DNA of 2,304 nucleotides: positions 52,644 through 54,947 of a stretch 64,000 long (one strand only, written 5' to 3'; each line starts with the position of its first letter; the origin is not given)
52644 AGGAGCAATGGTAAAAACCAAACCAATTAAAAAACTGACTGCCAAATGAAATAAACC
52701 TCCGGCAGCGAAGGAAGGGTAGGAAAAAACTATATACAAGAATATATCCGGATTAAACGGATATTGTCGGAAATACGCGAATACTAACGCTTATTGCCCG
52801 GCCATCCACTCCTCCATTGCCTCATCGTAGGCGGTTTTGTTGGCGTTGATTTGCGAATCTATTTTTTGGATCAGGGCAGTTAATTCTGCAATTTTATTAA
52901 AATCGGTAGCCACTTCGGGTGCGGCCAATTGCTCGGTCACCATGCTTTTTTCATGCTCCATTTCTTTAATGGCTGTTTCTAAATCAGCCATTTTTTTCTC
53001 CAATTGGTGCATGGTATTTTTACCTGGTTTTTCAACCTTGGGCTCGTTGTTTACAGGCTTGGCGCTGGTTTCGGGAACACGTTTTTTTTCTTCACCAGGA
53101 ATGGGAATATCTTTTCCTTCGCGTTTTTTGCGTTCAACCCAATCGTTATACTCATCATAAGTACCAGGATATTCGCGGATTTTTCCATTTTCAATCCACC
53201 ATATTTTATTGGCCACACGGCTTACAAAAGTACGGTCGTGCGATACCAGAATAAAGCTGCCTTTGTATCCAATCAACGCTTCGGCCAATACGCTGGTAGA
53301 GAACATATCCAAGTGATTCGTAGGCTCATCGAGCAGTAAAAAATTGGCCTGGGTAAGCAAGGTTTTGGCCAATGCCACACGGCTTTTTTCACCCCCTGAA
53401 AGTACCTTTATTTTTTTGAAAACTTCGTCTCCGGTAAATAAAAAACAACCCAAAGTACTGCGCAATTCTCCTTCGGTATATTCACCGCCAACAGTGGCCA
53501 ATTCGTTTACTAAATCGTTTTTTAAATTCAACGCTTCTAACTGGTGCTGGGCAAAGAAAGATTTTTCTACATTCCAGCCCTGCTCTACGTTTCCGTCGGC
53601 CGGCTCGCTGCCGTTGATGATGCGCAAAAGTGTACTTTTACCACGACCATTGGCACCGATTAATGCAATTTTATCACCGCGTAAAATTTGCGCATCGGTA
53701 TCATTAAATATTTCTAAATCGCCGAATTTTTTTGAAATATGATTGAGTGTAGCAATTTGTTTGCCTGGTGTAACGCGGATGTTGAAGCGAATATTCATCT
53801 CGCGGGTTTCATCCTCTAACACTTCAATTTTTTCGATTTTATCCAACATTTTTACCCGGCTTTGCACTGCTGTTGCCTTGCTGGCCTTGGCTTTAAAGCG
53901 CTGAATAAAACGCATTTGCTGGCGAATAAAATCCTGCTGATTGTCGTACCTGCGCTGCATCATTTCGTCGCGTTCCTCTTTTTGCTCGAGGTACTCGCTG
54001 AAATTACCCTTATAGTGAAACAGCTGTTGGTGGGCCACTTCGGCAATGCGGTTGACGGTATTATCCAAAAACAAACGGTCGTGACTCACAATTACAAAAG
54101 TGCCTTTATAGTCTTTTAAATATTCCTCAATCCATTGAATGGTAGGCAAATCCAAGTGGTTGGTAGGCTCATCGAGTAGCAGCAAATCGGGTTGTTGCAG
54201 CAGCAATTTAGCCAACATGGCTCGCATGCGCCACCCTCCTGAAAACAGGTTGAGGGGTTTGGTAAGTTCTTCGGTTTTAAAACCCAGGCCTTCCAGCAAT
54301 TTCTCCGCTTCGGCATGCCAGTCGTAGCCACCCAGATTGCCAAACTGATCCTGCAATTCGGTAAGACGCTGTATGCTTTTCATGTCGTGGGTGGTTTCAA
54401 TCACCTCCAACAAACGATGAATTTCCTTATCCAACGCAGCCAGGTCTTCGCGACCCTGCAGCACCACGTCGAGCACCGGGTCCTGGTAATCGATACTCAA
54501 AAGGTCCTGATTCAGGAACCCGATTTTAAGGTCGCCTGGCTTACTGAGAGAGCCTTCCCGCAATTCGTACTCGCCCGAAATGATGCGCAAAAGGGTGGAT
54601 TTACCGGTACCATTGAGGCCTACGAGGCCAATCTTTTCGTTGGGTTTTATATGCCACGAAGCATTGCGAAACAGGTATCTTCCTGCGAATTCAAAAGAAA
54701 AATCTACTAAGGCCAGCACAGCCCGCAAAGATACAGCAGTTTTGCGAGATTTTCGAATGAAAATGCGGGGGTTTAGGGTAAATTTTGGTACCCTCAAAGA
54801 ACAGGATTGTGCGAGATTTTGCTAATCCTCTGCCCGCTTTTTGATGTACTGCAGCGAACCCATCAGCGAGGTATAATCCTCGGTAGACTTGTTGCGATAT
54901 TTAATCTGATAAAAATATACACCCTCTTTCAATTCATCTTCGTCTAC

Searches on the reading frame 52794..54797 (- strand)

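Call 47: search_protein_families(library=pfam, proteins=[window:52794-54797:-], max_evalue=0.0001)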
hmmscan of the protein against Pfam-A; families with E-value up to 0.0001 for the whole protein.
window:52794-54797:- (668 aa): 7 families
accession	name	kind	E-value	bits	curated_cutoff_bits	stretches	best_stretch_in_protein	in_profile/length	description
PF00005.33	ABC_tran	-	1e-43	149.7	25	2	44-213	2-137/137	ABC transporter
PF12848.13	ABC_tran_Xtn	-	2.4e-26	92.1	25.9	1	253-335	2-84/85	ABC transporter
PF13304.12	AAA_21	-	6.4e-13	49.9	27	0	57-93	3-63/304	AAA domain, putative AbiEii toxin, Type IV TA system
PF02463.25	SMC_N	-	1e-09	38.6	40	0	346-528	115-205/220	RecF/RecN/SMC N terminal domain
PF13555.12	AAA_29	-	3.1e-08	33.7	27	0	42-70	11-39/61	P-loop containing region of AAA domain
PF16326.10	ABC_tran_CTD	-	1.5e-05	25.5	32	1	599-665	6-65/69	ABC transporter C-terminal domain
PF03193.22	RsgA_GTPase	-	2e-05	25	30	0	314-397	53-129/174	RsgA GTPase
